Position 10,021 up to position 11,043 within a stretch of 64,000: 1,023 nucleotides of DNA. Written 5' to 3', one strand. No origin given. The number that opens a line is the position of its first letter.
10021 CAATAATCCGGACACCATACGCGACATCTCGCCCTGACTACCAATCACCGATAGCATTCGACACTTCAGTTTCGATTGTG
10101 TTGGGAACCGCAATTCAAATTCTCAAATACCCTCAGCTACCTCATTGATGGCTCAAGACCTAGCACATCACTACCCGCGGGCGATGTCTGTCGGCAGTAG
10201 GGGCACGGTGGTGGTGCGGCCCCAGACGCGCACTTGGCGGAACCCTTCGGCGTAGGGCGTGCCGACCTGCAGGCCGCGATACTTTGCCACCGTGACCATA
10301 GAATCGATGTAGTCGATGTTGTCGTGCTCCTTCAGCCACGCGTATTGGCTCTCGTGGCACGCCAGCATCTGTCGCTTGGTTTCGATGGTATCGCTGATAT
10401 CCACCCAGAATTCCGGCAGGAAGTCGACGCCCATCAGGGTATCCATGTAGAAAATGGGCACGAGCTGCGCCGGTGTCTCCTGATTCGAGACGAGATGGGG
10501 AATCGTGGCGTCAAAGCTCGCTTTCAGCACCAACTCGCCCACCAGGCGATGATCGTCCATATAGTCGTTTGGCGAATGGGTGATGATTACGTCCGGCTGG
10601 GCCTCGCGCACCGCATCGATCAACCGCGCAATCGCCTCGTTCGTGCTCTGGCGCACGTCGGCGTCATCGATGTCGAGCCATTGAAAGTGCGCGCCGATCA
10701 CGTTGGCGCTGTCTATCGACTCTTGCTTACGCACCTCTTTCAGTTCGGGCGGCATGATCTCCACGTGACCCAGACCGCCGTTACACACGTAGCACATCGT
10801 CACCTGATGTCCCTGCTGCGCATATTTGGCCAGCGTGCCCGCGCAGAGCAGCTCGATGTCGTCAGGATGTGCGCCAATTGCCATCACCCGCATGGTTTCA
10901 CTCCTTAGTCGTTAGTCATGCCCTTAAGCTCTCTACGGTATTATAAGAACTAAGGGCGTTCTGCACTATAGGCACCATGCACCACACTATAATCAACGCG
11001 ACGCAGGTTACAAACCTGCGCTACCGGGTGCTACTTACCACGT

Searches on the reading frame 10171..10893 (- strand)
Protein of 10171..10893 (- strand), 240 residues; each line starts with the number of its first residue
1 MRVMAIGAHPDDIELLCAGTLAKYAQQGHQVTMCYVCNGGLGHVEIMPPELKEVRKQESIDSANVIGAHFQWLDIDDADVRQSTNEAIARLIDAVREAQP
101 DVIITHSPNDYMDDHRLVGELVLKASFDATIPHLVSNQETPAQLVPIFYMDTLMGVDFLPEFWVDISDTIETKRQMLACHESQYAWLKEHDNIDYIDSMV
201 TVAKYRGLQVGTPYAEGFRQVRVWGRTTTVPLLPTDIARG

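Call 7: search_protein_families(library=ncbifam, proteins=[window:10171-10893:-], max_evalue=1)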
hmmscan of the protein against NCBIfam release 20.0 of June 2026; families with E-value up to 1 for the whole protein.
window:10171-10893:- (240 aa): 7 families
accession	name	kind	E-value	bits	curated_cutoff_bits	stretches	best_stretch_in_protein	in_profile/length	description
TIGR04001.1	thiol_BshB1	equivalog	9.8e-38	130.1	182.5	1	2-220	3-220/226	bacillithiol biosynthesis deacetylase BshB1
TIGR04000.1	thiol_BshB2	equivalog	1.3e-15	57.7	195.25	1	3-190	3-191/217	bacillithiol biosynthesis deacetylase BshB2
TIGR03446.1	mycothiol_Mca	equivalog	4.8e-13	49.3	277.15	1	1-153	1-177/283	mycothiol conjugate amidase Mca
TIGR03445.1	mycothiol_MshB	equivalog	6.3e-07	29.5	224.35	2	6-54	3-49/284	N-acetyl-1-D-myo-inositol-2-amino-2-deoxy-alpha-D-glucopyranoside deacetylase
NF002557.0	PRK02122.1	subfamily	0.0033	15.6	384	1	2-41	372-411/653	glucosamine-6-phosphate deaminase-like protein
NF009913.0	PRK13373.1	equivalog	0.11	11.7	462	1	70-115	17-61/344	putative dioxygenase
NF041705.1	RIPP_cyclo_YhhA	equivalog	0.2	11.8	36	1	84-103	2-21/33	YhhA family cyclophane-containing RiPP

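Call 8: search_protein_families(library=pfam, proteins=[window:10174-10893:-], max_evalue=1)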
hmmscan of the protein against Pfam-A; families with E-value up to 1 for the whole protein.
window:10174-10893:- (240 aa): 4 families
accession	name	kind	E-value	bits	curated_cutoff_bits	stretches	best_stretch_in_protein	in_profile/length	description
PF02585.22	PIG-L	-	1.5e-29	103.6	28.2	1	4-125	1-128/129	GlcNAc-PI de-N-acetylase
PF13579.12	Glyco_trans_4_4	-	0.0016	19.3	29.7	1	21-138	11-102/158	Glycosyl transferase 4-like domain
PF03537.19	Glyco_hydro_114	-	0.012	15.3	27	0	186-212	126-152/231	Glycoside-hydrolase family GH114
PF13439.12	Glyco_transf_4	-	0.076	13.5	28.5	1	24-109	15-82/170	Glycosyltransferase Family 4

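Call 38: find_related_loci(query=window:10174-10893:-, collection=metagenome_contigs, flank=5000)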
Query window:10174-10893:- (240 aa) in metagenome_contigs; peptide patterns used: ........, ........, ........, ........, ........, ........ (x = any residue, [..] = any of these).
149 stretches matched a pattern; 88 encode a relative of the query (tblastn E <= 1e-3); the best 80 are kept; 80 distinct loci.
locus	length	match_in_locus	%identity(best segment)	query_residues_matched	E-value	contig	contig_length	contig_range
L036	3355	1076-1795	93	1-240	1e-160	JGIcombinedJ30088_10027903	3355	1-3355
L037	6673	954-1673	93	1-240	3e-154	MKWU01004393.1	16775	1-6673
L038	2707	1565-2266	56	1-234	2e-90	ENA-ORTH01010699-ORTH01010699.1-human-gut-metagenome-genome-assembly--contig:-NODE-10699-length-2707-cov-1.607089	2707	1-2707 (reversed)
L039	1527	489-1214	50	1-234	2e-86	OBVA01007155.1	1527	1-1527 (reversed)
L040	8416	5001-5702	52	1-234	4e-81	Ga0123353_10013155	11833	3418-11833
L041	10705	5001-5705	53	1-234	6e-81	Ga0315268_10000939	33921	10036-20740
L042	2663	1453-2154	51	1-234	6e-82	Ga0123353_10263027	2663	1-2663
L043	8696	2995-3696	52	1-234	5e-80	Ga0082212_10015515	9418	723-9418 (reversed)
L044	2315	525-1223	53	1-234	1e-82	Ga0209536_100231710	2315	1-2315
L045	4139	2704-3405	51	1-234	2e-79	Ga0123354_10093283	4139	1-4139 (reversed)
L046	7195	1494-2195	50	1-234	2e-79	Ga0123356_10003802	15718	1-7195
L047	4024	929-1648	50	1-240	3e-79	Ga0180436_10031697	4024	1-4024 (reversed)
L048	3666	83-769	51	1-230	4e-79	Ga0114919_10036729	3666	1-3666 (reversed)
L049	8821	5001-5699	53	1-234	3e-79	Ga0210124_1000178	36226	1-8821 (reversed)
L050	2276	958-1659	49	1-234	2e-81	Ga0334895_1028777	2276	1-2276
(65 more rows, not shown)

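Call 67: find_homologous_proteins(query=window:10174-10893:-, max_evalue=1e-60)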
Query window:10174-10893:- (240 aa): 576 proteins with E <= 1e-60 among 2702 candidates; the best 120 are listed.
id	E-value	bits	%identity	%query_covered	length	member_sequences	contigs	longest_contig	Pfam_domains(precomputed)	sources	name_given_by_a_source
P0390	1.8e-158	543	99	100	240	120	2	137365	PF02585.23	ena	-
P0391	1.6e-120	419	98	78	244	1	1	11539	PF02585.23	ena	-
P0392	3.2e-119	415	78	98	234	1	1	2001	PF02585.23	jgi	-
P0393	1.5e-102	360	98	68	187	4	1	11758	PF02585.23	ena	-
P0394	4.7e-82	293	56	98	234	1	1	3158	PF02585.23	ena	-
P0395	4.7e-82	293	56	98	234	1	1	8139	PF02585.23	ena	-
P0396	8.9e-82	292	56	98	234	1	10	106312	PF02585.23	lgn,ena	-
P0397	8.9e-82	292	55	98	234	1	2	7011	PF02585.23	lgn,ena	-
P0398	1.7e-81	291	55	98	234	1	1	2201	PF02585.23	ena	-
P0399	3.2e-81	290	56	98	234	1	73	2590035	PF02585.23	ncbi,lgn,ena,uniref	ncbi:PIG-L deacetylase family protein [Christensenella massiliensis]|uniref:PIG-L family deacetylase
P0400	3.2e-81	290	56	98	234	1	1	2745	PF02585.23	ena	-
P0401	4.4e-81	290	56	98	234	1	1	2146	PF02585.23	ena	-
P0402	6.1e-81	289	56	98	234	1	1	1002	PF02585.23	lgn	-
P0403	6.1e-81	289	55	98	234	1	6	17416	PF02585.23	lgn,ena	-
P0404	6.7e-81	289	57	98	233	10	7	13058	PF02585.23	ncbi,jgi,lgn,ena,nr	ncbi:MAG: PIG-L family deacetylase [Deltaproteobacteria bacterium]|nr:MAG: PIG-L family deacetylase 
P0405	8.2e-81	289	53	98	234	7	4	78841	PF02585.23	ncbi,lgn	ncbi:MAG: PIG-L deacetylase family protein [Christensenellaceae bacterium]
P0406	1.2e-80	288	55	98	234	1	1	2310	PF02585.23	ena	-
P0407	1.4e-80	288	55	98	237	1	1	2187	PF02585.23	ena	-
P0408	4.2e-80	287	55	98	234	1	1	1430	PF02585.23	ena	-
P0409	5.8e-80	286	55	98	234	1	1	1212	PF02585.23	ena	-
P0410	5.8e-80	286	55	98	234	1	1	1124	PF02585.23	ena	-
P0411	7.0e-80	286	54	98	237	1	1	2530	PF02585.23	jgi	-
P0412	8.0e-80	286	55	98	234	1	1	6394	PF02585.23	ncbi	-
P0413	2.0e-79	284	54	98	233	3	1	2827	PF02585.23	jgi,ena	-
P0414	8.3e-79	282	54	98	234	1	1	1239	PF02585.23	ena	-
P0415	1.4e-78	282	54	98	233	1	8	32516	PF02585.23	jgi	-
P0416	1.5e-78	282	53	98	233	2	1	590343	PF02585.23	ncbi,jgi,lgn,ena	-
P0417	4.1e-78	280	54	98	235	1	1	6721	PF02585.23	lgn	-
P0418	5.4e-78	280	55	98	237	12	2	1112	PF02585.23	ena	-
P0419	5.6e-78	280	54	98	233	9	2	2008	PF02585.23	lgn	-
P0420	9.1e-78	279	52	97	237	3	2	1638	PF02585.23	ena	-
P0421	9.2e-78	279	52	98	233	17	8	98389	PF02585.23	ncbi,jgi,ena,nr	ncbi:MAG: PIG-L family deacetylase [Candidatus Latescibacteria bacterium]|nr:PIG-L family deacetylas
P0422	1.2e-77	279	55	98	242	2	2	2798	PF02585.23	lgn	-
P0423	1.4e-77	278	55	97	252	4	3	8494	PF02585.23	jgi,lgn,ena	-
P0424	1.7e-77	278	53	98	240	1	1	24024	PF02585.23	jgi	-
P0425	2.2e-77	278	54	98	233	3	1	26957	PF02585.23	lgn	-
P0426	2.6e-77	278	53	98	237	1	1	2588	PF02585.23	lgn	-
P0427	3.7e-77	277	55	98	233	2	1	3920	PF02585.23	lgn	-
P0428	4.3e-77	277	54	98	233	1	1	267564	PF02585.23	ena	-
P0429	6.1e-77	276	53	98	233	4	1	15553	PF02585.23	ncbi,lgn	-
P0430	1.3e-76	275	54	97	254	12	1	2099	PF02585.23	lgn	-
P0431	1.7e-76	275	53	98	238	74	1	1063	PF02585.23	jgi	jgi:LmbE family N-acetylglucosaminyl deacetylase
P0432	3.4e-76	274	54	98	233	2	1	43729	PF02585.23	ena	-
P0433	3.6e-76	274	52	98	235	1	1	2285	PF02585.23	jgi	jgi:LmbE family N-acetylglucosaminyl deacetylase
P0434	5.1e-76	273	51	98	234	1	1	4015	PF02585.23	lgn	-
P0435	5.2e-76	273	53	98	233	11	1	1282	PF02585.23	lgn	-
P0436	5.9e-76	273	51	98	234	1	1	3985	PF02585.23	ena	-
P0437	7.1e-76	273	52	98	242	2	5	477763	PF02585.23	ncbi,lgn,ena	-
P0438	7.8e-76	273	52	98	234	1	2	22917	PF02585.23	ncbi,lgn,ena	-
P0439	8.0e-76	273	53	98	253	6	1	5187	PF02585.23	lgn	-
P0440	9.2e-76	272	53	98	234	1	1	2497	PF02585.23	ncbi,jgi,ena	-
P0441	1.2e-75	272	53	98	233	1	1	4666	PF02585.23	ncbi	-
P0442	1.3e-75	272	53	98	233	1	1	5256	PF02585.23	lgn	-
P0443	1.7e-75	272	52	97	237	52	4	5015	PF02585.23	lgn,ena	-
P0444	1.8e-75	272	53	98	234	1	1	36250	PF02585.23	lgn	-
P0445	2.3e-75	271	53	94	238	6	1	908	PF02585.23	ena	-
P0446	2.6e-75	271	53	98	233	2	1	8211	PF02585.23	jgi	jgi:LmbE family N-acetylglucosaminyl deacetylase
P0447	2.6e-75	271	53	98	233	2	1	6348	PF02585.23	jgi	-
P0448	2.9e-75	271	53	98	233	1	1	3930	PF02585.23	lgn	-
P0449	2.9e-75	271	50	98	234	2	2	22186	PF02585.23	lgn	-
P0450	3.3e-75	271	53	97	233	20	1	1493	PF02585.23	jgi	-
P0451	6.2e-75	270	54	98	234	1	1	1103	PF02585.23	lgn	-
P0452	6.3e-75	270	51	98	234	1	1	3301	PF02585.23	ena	-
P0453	6.5e-75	270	52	97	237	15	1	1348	PF02585.23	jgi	-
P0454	8.1e-75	269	53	98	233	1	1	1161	PF02585.23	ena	-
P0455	1.1e-74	269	51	98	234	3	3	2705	PF02585.23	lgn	-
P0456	1.3e-74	269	53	98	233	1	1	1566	PF02585.23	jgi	jgi:LmbE family N-acetylglucosaminyl deacetylase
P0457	1.3e-74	269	53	98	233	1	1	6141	PF02585.23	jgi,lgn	jgi:LmbE family N-acetylglucosaminyl deacetylase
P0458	1.4e-74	269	52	98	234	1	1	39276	PF02585.23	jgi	jgi:LmbE family N-acetylglucosaminyl deacetylase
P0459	1.5e-74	268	53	98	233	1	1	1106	PF02585.23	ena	-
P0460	1.6e-74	268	54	98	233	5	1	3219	PF02585.23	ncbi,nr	ncbi:MAG: PIG-L family deacetylase [Chloroflexi bacterium]|nr:PIG-L family deacetylase [Chloroflexot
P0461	1.7e-74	268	51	98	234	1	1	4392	PF02585.23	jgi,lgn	jgi:LmbE family N-acetylglucosaminyl deacetylase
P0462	2.3e-74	268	52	98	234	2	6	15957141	PF02585.23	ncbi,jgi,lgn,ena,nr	ncbi:MAG: PIG-L deacetylase family protein [Caldicoprobacterales bacterium]|jgi:LmbE family N-acetyl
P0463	2.4e-74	268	52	98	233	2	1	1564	PF02585.23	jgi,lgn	-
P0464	2.6e-74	268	50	98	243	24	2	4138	PF02585.23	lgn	-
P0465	2.7e-74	268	51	98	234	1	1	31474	PF02585.23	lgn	-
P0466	3.2e-74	267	50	98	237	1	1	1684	PF02585.23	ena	-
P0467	3.7e-74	267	51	98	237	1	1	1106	PF02585.23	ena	-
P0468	3.9e-74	267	51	98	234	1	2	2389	PF02585.23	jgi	jgi:LmbE family N-acetylglucosaminyl deacetylase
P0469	4.4e-74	267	50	98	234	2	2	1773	PF02585.23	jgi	-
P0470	4.7e-74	267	51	98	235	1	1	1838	PF02585.23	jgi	jgi:LmbE family N-acetylglucosaminyl deacetylase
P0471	6.6e-74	266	53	98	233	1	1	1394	PF02585.23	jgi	jgi:LmbE family N-acetylglucosaminyl deacetylase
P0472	6.7e-74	266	51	98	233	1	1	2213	PF02585.23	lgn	-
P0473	6.7e-74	266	54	98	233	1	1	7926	PF02585.23,PF13439.13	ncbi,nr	ncbi:MAG: PIG-L family deacetylase [Armatimonadota bacterium]|nr:PIG-L family deacetylase [Armatimon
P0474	8.1e-74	266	51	98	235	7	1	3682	PF02585.23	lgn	-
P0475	8.4e-74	266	52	98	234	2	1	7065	PF02585.23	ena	-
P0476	8.7e-74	266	52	98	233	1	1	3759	PF02585.23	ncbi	-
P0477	9.3e-74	266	49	98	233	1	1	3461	PF02585.23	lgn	-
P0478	1.0e-73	266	52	98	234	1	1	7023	PF02585.23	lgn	-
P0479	1.1e-73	266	50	98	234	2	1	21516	PF02585.23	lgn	-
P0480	1.1e-73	266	52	98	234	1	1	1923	PF02585.23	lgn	-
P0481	1.4e-73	265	53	98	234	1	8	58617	PF02585.23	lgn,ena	-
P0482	1.4e-73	265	53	98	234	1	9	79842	PF02585.23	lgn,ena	-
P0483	1.4e-73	265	52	98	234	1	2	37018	PF02585.23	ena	-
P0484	1.4e-73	265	53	98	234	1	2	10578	PF02585.23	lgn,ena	-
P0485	1.6e-73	265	51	98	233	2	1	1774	PF02585.23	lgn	-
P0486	1.7e-73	265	51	98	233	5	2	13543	PF02585.23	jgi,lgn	jgi:LmbE family N-acetylglucosaminyl deacetylase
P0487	1.9e-73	265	53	98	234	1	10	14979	PF02585.23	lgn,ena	-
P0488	1.9e-73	265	50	98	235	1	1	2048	PF02585.23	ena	-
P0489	1.9e-73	265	53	98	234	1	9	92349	PF02585.23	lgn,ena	-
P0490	2.5e-73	265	51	98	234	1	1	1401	PF02585.23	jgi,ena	-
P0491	2.6e-73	264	51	98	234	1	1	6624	PF02585.23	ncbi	-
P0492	2.6e-73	264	53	98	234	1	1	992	PF02585.23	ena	-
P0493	2.6e-73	264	50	98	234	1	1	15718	PF02585.23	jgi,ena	-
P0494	2.9e-73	264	51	98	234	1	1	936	PF02585.23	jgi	-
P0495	2.9e-73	264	52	98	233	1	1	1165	PF02585.23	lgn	-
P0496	3.3e-73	264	53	98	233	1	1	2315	PF02585.23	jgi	-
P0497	3.5e-73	264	53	98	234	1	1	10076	PF02585.23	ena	-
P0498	3.7e-73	264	51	98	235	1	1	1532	PF02585.23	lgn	-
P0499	3.9e-73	264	50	98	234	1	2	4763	PF02585.23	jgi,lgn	jgi:LmbE family N-acetylglucosaminyl deacetylase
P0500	4.7e-73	264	51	98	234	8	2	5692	PF02585.23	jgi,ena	-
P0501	4.9e-73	264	52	98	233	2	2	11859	PF02585.23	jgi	-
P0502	4.9e-73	264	52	98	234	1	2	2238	PF02585.23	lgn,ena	-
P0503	5.0e-73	263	51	98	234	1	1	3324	PF02585.23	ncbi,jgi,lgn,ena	-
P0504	5.6e-73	263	50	98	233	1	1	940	PF02585.23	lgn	-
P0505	5.9e-73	263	50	98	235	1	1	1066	PF02585.23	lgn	-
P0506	6.4e-73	263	53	98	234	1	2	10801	PF02585.23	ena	-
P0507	6.4e-73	263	53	98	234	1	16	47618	PF02585.23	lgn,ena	-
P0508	6.5e-73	263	51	98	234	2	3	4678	PF02585.23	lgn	-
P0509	6.6e-73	263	53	98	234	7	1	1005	PF02585.23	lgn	-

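Call 68: find_encoding_contigs(protein=P0392, flank=5000, max_places=3)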
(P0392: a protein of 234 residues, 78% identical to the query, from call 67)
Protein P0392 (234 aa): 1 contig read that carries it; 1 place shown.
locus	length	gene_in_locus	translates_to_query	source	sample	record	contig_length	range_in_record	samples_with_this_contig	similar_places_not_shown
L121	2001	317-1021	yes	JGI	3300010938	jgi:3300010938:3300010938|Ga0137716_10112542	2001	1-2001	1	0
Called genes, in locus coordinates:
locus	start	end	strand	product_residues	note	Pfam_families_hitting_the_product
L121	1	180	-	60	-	?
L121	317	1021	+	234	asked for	PF02585:PIG-L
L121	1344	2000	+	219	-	?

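Call 69: list_cluster_members(proteins=[P0390])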
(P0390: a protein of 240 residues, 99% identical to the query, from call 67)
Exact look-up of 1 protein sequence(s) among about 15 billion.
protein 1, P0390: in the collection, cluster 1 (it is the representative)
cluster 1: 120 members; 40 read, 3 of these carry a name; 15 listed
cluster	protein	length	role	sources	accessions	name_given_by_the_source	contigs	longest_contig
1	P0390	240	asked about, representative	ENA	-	-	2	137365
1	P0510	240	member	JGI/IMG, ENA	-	LmbE family N-acetylglucosaminyl deacetylase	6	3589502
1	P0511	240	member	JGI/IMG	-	LmbE family N-acetylglucosaminyl deacetylase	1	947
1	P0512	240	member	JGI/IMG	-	LmbE family N-acetylglucosaminyl deacetylase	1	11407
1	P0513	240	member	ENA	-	-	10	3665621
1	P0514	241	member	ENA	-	-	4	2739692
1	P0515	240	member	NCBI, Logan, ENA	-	-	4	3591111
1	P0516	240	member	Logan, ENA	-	-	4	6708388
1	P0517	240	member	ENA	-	-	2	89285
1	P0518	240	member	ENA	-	-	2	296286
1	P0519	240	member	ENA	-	-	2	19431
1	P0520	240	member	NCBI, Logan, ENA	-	-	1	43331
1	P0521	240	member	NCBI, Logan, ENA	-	-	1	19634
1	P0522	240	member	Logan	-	-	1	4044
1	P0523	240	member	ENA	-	-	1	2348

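Call 71: find_encoding_contigs(protein=P0513, flank=4000, max_places=10)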
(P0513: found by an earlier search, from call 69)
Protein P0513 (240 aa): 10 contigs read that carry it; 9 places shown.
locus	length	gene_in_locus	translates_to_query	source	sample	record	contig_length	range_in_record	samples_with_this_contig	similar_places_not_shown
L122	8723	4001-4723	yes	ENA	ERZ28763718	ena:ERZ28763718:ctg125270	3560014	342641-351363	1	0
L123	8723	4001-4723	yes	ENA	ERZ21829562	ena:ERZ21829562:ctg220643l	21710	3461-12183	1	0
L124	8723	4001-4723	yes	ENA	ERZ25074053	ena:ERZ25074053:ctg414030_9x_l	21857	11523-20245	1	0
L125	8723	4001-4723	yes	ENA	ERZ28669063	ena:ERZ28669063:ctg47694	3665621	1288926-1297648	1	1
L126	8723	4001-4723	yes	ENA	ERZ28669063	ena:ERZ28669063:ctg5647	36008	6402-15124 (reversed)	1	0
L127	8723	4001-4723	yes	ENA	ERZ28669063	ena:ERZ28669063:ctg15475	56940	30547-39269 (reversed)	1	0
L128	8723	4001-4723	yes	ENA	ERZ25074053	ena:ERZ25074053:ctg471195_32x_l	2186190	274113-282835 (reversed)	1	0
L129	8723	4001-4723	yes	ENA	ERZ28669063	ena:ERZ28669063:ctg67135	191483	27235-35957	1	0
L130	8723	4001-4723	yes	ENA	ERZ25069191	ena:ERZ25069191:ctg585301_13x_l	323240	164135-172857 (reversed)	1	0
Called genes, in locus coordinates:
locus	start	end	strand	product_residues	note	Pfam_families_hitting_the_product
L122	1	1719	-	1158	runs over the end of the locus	PF17757:UvrB_inter, PF02559:CarD_TRCF_RID, PF00270:DEAD, PF04851:ResIII (weak), PF00271:Helicase_C, PF03461:TRCF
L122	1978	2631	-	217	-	PF01195:Pept_tRNA_hydro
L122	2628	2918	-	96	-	-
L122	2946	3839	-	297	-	PF00398:RrnaAD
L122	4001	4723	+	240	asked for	PF02585:PIG-L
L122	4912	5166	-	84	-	-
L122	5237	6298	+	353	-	-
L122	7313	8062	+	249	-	PF00106:adh_short, PF08659:KR, PF23441:SDR, PF13561:adh_short_C2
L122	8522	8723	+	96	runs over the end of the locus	-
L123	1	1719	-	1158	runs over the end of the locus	PF17757:UvrB_inter, PF02559:CarD_TRCF_RID, PF00270:DEAD, PF04851:ResIII (weak), PF00271:Helicase_C, PF03461:TRCF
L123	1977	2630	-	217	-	PF01195:Pept_tRNA_hydro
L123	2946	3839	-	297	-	PF00398:RrnaAD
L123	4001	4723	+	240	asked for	PF02585:PIG-L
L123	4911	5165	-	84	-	-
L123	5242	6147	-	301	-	-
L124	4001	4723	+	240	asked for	PF02585:PIG-L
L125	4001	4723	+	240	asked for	PF02585:PIG-L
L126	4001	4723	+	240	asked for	PF02585:PIG-L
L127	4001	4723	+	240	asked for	PF02585:PIG-L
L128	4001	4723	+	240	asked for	PF02585:PIG-L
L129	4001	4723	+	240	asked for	PF02585:PIG-L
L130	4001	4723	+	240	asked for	PF02585:PIG-L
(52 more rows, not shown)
